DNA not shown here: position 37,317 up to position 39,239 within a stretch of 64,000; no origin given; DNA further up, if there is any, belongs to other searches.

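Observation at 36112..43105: Seven translationally coupled genes joining an NAD(P)H/FAD oxidoreductase and NapH-like polyferredoxin pair to a three-enzyme membrane glycosylation module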

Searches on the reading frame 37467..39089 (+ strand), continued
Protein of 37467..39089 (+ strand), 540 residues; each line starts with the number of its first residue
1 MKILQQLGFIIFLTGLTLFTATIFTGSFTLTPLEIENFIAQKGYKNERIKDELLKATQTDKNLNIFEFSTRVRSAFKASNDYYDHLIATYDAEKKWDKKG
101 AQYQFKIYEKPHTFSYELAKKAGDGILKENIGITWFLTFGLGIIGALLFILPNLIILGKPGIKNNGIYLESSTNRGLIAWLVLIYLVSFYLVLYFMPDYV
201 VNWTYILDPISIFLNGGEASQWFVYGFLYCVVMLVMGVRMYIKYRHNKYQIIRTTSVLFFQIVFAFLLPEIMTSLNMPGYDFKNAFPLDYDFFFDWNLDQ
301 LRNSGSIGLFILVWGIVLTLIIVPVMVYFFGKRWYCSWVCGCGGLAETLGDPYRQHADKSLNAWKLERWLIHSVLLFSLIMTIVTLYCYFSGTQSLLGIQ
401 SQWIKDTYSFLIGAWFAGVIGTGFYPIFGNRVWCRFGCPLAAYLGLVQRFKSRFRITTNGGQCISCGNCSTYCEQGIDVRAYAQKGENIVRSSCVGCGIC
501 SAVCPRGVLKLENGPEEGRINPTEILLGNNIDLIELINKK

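Call 60: find_homologous_proteins(query=L165:6704-8230:+, max_evalue=1e-10)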
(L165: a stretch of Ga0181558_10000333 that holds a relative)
Query L165:6704-8230:+ (508 aa): 8000 proteins with E <= 1e-10 among 8000 candidates; the best 120 are listed.
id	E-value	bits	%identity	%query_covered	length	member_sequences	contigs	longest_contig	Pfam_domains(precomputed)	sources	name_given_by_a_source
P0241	0.0e+0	1044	87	100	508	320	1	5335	PF14697.12,PF12801.13,PF12837.13,PF00037.33,PF12838.13,PF13237.12,PF13187.12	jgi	-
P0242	0.0e+0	1027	85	100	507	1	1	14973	PF14697.12,PF12801.13,PF00037.33,PF12838.13,PF13237.12,PF13187.12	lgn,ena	-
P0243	0.0e+0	1026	85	100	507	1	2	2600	PF14697.12,PF12801.13,PF00037.33,PF12838.13,PF13237.12,PF13187.12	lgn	-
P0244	0.0e+0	1025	85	100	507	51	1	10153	PF14697.12,PF12801.13,PF12838.13,PF13237.12,PF13187.12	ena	-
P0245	0.0e+0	1023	85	100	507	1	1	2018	PF14697.12,PF12801.13,PF12838.13,PF13237.12,PF13187.12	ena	-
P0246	0.0e+0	1021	85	100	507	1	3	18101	PF14697.12,PF12801.13,PF12838.13,PF13237.12,PF13187.12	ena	-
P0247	0.0e+0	1015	85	100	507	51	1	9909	PF14697.12,PF12801.13,PF12838.13,PF13237.12,PF13187.12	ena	-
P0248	1.3e-285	966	83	95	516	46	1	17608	PF14697.12,PF12801.13,PF00037.33,PF12838.13,PF13237.12,PF13187.12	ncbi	-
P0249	1.2e-278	943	79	99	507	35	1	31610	PF14697.12,PF12801.13,PF12837.13,PF00037.33,PF12838.13,PF13534.12,PF13237.12,PF13187.12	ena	-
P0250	2.6e-276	936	80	99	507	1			PF14697.12,PF12801.13,PF12837.13,PF00037.33,PF12838.13,PF13237.12,PF13187.12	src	-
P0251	1.9e-275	933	80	100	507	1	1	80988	PF14697.12,PF12801.13,PF00037.33,PF12838.13,PF13237.12,PF13187.12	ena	-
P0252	9.2e-272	921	77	100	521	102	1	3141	PF14697.12,PF12801.13,PF12838.13,PF13237.12,PF13187.12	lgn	-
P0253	3.3e-270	915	74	100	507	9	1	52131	PF14697.12,PF12801.13,PF12837.13,PF00037.33,PF12838.13,PF13237.12,PF13187.12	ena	-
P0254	3.3e-265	899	75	100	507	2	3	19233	PF14697.12,PF12801.13,PF00037.33,PF12838.13,PF13237.12,PF13187.12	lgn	-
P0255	1.4e-263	894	75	99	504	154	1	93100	PF14697.12,PF12801.13,PF12838.13,PF13237.12,PF13187.12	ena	-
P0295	6.1e-224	763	65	99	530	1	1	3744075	PF14697.12,PF12801.13,PF00037.33,PF12838.13,PF13237.12,PF13187.12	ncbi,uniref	ncbi:4Fe-4S binding protein [Flavobacterium faecale]|uniref:4Fe-4S binding protein n=1 Tax=Flavobact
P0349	1.3e-218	745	64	99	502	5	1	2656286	PF14697.12,PF12801.13,PF00037.33,PF12838.13,PF13534.12,PF13237.12,PF13187.12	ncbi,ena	-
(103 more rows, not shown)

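Call 61: find_encoding_contigs(protein=P0295, flank=10000, max_places=1)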
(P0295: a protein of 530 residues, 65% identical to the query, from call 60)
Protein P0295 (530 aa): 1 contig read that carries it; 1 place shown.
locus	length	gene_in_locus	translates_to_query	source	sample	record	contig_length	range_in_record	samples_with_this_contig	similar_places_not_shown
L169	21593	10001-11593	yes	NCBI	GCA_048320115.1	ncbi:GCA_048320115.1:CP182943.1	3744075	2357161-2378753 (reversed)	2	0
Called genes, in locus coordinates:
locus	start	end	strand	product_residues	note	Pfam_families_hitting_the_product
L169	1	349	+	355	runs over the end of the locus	PF01408:GFO_IDH_MocA, PF02894:GFO_IDH_MocA_C (weak), PF22725:GFO_IDH_MocA_C3 (weak)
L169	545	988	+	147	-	PF01575:MaoC_dehydratas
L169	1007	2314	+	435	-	PF07690:MFS_1, PF00083:Sugar_tr (weak)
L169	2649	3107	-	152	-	PF02566:OsmC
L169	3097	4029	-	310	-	PF01738:DLH (faint), PF02230:Abhydrolase_2 (faint), PF20434:BD-FAE, PF07859:Abhydrolase_3, PF00326:Peptidase_S9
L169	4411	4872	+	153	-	PF00581:Rhodanese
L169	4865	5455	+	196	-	PF01983:CofC (weak), PF09837:DUF2064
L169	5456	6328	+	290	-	PF04116:FA_hydroxylase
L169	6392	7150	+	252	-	PF04784:DUF547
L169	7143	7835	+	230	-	PF00535:Glycos_transf_2, PF10111:Glyco_tranf_2_2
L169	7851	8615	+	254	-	-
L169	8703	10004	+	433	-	PF01134:GIDA (faint), PF07992:Pyr_redox_2, PF13738:Pyr_redox_3, PF00070:Pyr_redox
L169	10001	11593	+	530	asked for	PF12801:Fer4_5 (weak), PF13237:Fer4_10 (weak), PF14697:Fer4_21, PF12838:Fer4_7 (weak), PF13187:Fer4_9 (weak), PF00037:Fer4 (weak)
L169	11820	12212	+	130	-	-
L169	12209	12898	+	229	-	PF00535:Glycos_transf_2, PF13641:Glyco_tranf_2_3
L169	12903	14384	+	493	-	PF13506:Glyco_transf_21, PF00535:Glycos_transf_2, PF13641:Glyco_tranf_2_3, PF13632:Glyco_trans_2_3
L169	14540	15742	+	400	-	PF26314:MptA_B_family, PF09594:GT87 (weak)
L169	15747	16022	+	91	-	PF04542:Sigma70_r2, PF22029:PhyR_sigma2 (weak)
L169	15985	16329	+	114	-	-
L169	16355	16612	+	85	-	-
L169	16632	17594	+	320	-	PF01734:Patatin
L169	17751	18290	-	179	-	PF01641:SelR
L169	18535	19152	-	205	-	PF01625:PMSR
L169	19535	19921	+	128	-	-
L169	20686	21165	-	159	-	-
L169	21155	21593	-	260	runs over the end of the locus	-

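Call 62: find_encoding_contigs(protein=P0349, flank=10000, max_places=1)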
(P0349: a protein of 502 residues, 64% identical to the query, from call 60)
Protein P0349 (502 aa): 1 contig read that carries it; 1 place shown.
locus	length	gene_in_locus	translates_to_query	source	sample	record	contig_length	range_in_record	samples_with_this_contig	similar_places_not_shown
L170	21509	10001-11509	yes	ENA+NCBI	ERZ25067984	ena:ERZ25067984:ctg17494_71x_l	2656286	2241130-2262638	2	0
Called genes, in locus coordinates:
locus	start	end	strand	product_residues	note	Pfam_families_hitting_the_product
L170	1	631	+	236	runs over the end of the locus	PF04784:DUF547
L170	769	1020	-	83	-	-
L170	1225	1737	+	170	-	-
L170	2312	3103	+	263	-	PF01609:DDE_Tnp_1, PF13701:DDE_Tnp_1_4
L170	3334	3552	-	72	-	PF01934:HepT-like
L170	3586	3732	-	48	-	-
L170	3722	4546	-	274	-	PF08843:AbiEii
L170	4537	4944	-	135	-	-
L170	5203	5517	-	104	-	-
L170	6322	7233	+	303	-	PF06283:ThuA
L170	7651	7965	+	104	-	-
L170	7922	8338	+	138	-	PF01934:HepT-like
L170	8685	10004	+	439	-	PF07992:Pyr_redox_2, PF13738:Pyr_redox_3, PF00070:Pyr_redox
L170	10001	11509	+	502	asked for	PF12801:Fer4_5 (weak), PF13534:Fer4_17 (faint), PF12838:Fer4_7 (weak), PF13187:Fer4_9 (weak), PF13237:Fer4_10 (weak), PF14697:Fer4_21, PF00037:Fer4 (weak)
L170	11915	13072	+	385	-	PF01637:ATPase_2 (weak), PF13191:AAA_16, PF13401:AAA_22, PF00004:AAA (weak)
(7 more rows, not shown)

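Call 63: search_protein_families(library=ncbifam, proteins=[L169:4411-4872:+, L169:4865-5455:+, L169:5456-6328:+, L169:6392-7150:+, L169:7143-7835:+, L169:7851-8615:+, L169:11820-12212:+, L169:12209-12898:+, L097:7871-8296:+], max_evalue=0.0001)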
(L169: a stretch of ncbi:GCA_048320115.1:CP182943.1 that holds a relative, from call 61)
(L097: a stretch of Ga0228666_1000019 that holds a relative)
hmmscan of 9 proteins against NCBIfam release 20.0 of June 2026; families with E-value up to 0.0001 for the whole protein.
L169:4411-4872:+ (153 aa): 14 families
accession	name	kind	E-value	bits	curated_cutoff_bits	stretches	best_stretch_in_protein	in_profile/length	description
NF045521.1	rhoda_near_glyco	subfamily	2.5e-59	199.2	145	1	10-152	2-144/144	rhodanese homology domain-containing protein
NF001133.1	PRK00142.1-1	equivalog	1.4e-14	54.2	170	1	31-119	115-206/229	oxygen-dependent tRNA uridine(34) hydroxylase TrhO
NF006444.0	PRK08762.1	equivalog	5.3e-14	51.6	449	1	25-131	17-122/387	molybdopterin-synthase adenylyltransferase MoeB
NF007627.0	PRK10287.1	equivalog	3.3e-10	40.1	102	1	41-113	24-94/104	thiosulfate sulfurtransferase PspE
TIGR02981.1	phageshock_pspE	exception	3.7e-09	36.8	126.3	1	40-113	21-92/101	thiosulfate sulfurtransferase PspE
NF001195.0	PRK00162.1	equivalog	4.8e-09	36.5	102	1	32-119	15-99/108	thiosulfate sulfurtransferase GlpE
NF008750.0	PRK11784.1-2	equivalog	1.3e-08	34.3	241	0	30-59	8-37/346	tRNA 2-selenouridine(34) synthase MnmH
NF002397.0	PRK01415.1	equivalog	1.1e-07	31.9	280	1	33-128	123-221/247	hypothetical protein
NF005902.0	PRK07878.1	equivalog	1.3e-07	30.9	647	1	36-118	302-383/392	adenylyltransferase/sulfurtransferase MoeZ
NF005646.0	PRK07411.1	equivalog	1.7e-07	30.7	633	1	34-117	296-380/390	molybdopterin-synthase adenylyltransferase MoeB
NF003703.0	PRK05320.1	equivalog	2.4e-07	30.7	331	1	38-121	132-218/280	sulfurtransferase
NF041203.1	rhodanese_LYCAU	equivalog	1.1e-06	28.3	115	1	24-118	19-118/126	rhodanese-related (seleno)protein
TIGR04568.1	arch_SelU_Nterm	equivalog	1.3e-05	25.1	200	0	18-61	84-127/215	selenouridine synthase SelU-like subunit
NF004111.0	PRK05600.1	equivalog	2.1e-05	23.9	437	1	30-114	279-369/371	ThiF family adenylyltransferase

L169:4865-5455:+ (196 aa): 2 families
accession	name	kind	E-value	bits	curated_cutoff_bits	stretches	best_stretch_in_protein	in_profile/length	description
TIGR04282.1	glyco_like_cofC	hypoth_equivalog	1.1e-62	211.2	134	1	5-188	1-189/189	TIGR04282 family arsenosugar biosynthesis glycosyltransferase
TIGR03552.1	F420_cofC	equivalog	5.1e-08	32.8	105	1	14-190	9-186/196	2-phospho-L-lactate guanylyltransferase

L169:5456-6328:+ (290 aa): 1 family
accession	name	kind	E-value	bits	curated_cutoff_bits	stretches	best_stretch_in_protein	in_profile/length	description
NF052566.1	OrLpdHdlsOlsERhiz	equivalog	4.9e-22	78.6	475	1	117-288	116-283/293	ornithine lipid hydroxylase OlsE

L169:6392-7150:+ (252 aa): 0 families

L169:7143-7835:+ (230 aa): 15 families
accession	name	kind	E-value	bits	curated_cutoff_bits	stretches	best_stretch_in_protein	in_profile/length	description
TIGR04283.1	glyco_like_mftF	equivalog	4.9e-67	225.7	182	1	4-225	1-221/221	TIGR04283 family arsenosugar biosynthesis glycosyltransferase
NF041875.1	EPS_EpsD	equivalog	7.7e-14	51.8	370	1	4-95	1-96/325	exopolysaccharide biosynthesis glycosyltransferase EpsD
NF007482.0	PRK10073.1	equivalog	1.5e-10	40.6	423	1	2-88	6-95/334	glycosyltransferase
TIGR03937.1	PgaC_IcaA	equivalog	2e-10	40.2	422.3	1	2-105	45-152/407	poly-beta-1,6-N-acetyl-D-glucosamine synthase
TIGR03965.1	mycofact_glyco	equivalog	2.4e-09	36.6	280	1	2-101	74-177/467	mycofactocin biosynthesis glycosyltransferase MftF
NF010496.0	PRK13915.1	equivalog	1.4e-08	34.2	262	1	2-90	31-128/307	glucosyl-3-phosphoglycerate synthase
TIGR04182.1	glyco_TIGR04182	equivalog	1.6e-07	31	325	1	4-107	2-101/293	S-layer glycoprotein N-glycosyltransferase AglJ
NF007986.1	PRK10714.1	equivalog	7.9e-07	28.4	529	1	2-89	6-101/316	undecaprenyl-phosphate 4-deoxy-4-formamido-L-arabinose transferase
NF038302.1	EPS_HpsE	equivalog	8.6e-07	28.2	300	1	4-112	3-120/307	hormogonium polysaccharide biosynthesis glycosyltransferase HpsE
NF047588.1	GlcsyltransPgfSStrep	equivalog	1.6e-06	27.5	500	1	3-106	2-113/308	glycosyltransferase PgfS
NF045692.1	OglycostaseCruG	equivalog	3.1e-06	26.4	600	1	2-55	41-92/386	2'-O-glycosyltransferase CruG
TIGR03111.1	glyc2_xrt_Gpos1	hypoth_equivalog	2.3e-05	23.4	363.95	1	3-91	50-144/439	TIGR03111 family XrtG-associated glycosyltransferase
TIGR04440.1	glyco_TIGR04440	domain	2.6e-05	24.1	70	0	4-58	2-53/215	TIGR00180 family glycosyltransferase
TIGR04009.1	wcaE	equivalog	3.1e-05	23.4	369.2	1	4-87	3-91/248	colanic acid biosynthesis glycosyltransferase WcaE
NF047683.1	TeichurnBiosyTuaG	equivalog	8.8e-05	22.3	400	0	3-88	7-96/252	teichuronic acid biosynthesis protein TuaG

L169:7851-8615:+ (254 aa): 1 family
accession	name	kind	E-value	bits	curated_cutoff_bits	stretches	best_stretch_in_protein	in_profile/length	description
NF053559.1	LolB1_Flavo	equivalog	8.4e-05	22.2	50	0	10-59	2-49/244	lipoprotein insertase outer membrane protein LolB1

L169:11820-12212:+ (130 aa): 0 families

L169:12209-12898:+ (229 aa): 7 families
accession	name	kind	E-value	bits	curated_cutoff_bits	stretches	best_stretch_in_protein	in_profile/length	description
TIGR04182.1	glyco_TIGR04182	equivalog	2e-34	119.3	325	1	4-226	2-217/293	S-layer glycoprotein N-glycosyltransferase AglJ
NF058614.1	PPMAGASynPpgS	equivalog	8.8e-19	67.8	370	1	5-128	3-126/226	polyprenyl-phospho-N-acetylgalactosaminyl synthase PpgS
NF010496.0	PRK13915.1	equivalog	2.7e-16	59.5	262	1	2-126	31-166/307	glucosyl-3-phosphoglycerate synthase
NF041391.1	DPhHxTase_Halo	equivalog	3.8e-16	58.7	375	1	10-213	3-200/213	dolichyl-phosphate hexose transferase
TIGR04283.1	glyco_like_mftF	equivalog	7.2e-10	38.8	182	1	5-114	2-106/221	TIGR04283 family arsenosugar biosynthesis glycosyltransferase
NF041865.1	EpsU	equivalog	4.7e-07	29.1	700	1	5-98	42-142/394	exopolysaccharide biosynthesis GT2 family glycosyltransferase EpsU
NF038302.1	EPS_HpsE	equivalog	2e-06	27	300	1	4-96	3-104/307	hormogonium polysaccharide biosynthesis glycosyltransferase HpsE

L097:7871-8296:+ (141 aa): 1 family
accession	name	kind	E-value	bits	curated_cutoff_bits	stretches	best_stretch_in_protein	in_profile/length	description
NF033556.1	MerTP_fusion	equivalog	9.1e-05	22.1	180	0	17-127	2-106/186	mercuric transport protein MerTP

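Call 76: predict_structure(alignment_id=A3)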
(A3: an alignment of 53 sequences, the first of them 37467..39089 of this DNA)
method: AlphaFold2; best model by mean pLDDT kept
length: 540 residues; sequences in the alignment: 53
mean_pLDDT: 77.0   pTM: 0.78
mean pLDDT of the five models: 77.0, 73.5, 73.2, 71.3, 69.6
residues with pLDDT >= 90: 173; 70-90: 217; 50-70: 68; < 50: 82
segments of 3 or more residues with pLDDT < 50: 162-164, 455-480, 486-513, 522-533, 535-537
pLDDT, mean of each block of 10 residues (from residue 1): 88 96 92 91 88 86 91 95 94 92 88 93 88 95 92 59 50 65 90 92 95 93 93 87 79 88 91 86 82 86 89 90 84 76 57 62 71 83 87 80 81 78 74 67 74 46 40 45 47 40 42 50 42 48
secondary structure, 60 per line:
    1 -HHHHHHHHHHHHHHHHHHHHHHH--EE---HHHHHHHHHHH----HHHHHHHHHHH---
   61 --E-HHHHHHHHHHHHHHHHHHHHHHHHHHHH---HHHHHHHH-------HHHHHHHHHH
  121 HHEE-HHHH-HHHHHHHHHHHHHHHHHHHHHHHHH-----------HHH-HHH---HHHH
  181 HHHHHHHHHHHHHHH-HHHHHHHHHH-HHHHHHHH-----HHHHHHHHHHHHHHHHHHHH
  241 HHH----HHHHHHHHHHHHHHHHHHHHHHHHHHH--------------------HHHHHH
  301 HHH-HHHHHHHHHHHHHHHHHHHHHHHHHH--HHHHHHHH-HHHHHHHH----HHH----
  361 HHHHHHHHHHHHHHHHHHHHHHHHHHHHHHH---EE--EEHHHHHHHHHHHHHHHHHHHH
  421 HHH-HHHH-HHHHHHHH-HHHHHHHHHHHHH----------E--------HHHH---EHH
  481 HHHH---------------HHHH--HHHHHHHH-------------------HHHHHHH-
elements in order: H2-24 H32-42 H47-57 H65-92 H96-103 H111-122 H126-129 H131-155 H177-195 H197-206 H208-215 H221-243 H248-274 H295-303 H305-330 H333-340 H342-349 H361-391 H401-423 H425-428 H430-437 H439-451 H471-474 H479-484 H500-503 H506-513 H533-539

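Call 80: fold_search(model_id=the predicted structure, library=pdb)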
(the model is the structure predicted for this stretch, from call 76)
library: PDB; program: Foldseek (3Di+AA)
matches with E <= 10: 36; with E <= 0.001: 0
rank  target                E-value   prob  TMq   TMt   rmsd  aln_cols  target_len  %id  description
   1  6a2d_B                1.5e+00  0.06  0.13  0.14  27.4       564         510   12  Crystal structure of a synthase 2 from santalum album in complex with ligand1 (released 2019-06-12)
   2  4a1s_B                2.2e+00  0.05  0.09  0.12  23.9       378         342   11  Crystallographic structure of the Pins:Insc complex (released 2012-03-28)
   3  3nbz_A                2.5e+00  0.03  0.11  0.07  26.1       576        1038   10  Crystal structure of the HIV-1 Rev NES-CRM1-RanGTP nuclear export complex (crystal I) (released 2010-10-27)
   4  4a1s_A                3.1e+00  0.04  0.09  0.12  24.0       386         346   11  Crystallographic structure of the Pins:Insc complex (released 2012-03-28)
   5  5a7d_B                3.1e+00  0.03  0.10  0.13  25.6       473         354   10  Tetrameric assembly of LGN with Inscuteable (released 2016-08-03)
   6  6a2c_A                3.6e+00  0.03  0.11  0.11  24.9       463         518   12  Crystal structure of a synthase 2 from santalum album in complex with lig2 (released 2019-06-12)
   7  1i7x_A                3.6e+00  0.02  0.11  0.11  29.2       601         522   10  BETA-CATENIN/E-CADHERIN COMPLEX (released 2001-05-16)
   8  5a7d_G                4.5e+00  0.03  0.09  0.12  24.1       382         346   12  Tetrameric assembly of LGN with Inscuteable (released 2016-08-03)
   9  9lm9_B                4.7e+00  0.04  0.10  0.13  19.5       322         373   11  Crystal structure of bvFP-Pfr21 (released 2026-01-28)
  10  5a7d_E                5.1e+00  0.03  0.11  0.14  24.6       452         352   11  Tetrameric assembly of LGN with Inscuteable (released 2016-08-03)
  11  6hc2_A                5.3e+00  0.05  0.09  0.12  21.6       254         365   14  Crystal structure of NuMA/LGN hetero-hexamers (released 2019-05-29)
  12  8v3b_a                5.3e+00  0.05  0.14  0.17  24.3       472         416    8  Computational Designed Nanocage O43_129_+4 (released 2024-03-13)
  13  4c0d_A                5.3e+00  0.02  0.11  0.11  26.8       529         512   10  Structure of the NOT module of the human CCR4-NOT complex (CNOT1-CNOT2-CNOT3) (released 2013-10-09)
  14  7wkk_d                5.3e+00  0.01  0.08  0.06  31.4       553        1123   10  Cryo-EM structure of the IR subunit from X. laevis NPC (released 2022-03-30)
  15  6rfq_4                5.5e+00  0.03  0.14  0.15  19.7       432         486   13  Cryo-EM structure of a respiratory complex I assembly intermediate with NDUFAF2 (released 2018-10-10)
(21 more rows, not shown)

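Call 85: search_protein_representatives(alignment_id=A3)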
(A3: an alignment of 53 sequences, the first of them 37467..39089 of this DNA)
Query: 53 sequences, 521 profile positions. Proteins with E-value up to 0.001 (for the whole library): 2706; up to 1e-10: 834; up to 1e-30: 342. The best 150 are listed.
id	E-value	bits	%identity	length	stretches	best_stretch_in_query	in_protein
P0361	4.6e-224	761.7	-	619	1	2-521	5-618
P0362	8.4e-215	731.2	-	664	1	2-517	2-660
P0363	3.1e-213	726.0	-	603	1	1-515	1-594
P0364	1.4e-212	723.9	-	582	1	10-503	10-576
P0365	3.5e-206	702.7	-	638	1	7-498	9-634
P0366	1.5e-205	700.6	-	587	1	2-513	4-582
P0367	9.4e-203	691.4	-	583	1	1-513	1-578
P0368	8.2e-202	688.3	-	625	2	122-499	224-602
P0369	1.4e-197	674.3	-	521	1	106-501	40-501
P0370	4.4e-197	672.7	-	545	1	113-520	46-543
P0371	3.5e-190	649.9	-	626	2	155-499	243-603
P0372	6.3e-184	629.3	-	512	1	109-514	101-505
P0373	1.2e-172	592.1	-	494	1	125-503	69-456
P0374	8.2e-172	589.3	-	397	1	163-497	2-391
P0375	4.3e-171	587.0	-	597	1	113-511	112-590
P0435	4.3e-67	243.8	-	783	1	205-499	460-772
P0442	1.7e-64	235.2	-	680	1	166-492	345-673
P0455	7.7e-61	223.2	-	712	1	149-496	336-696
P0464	3.9e-59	217.6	-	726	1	154-497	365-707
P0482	2.2e-55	205.2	-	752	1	207-496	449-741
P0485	8.5e-55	203.2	-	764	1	205-495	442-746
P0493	1.4e-53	199.3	-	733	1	200-496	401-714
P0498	4.2e-53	197.6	-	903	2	272-494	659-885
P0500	1.4e-52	195.9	-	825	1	158-500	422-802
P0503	1.9e-52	195.5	-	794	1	193-492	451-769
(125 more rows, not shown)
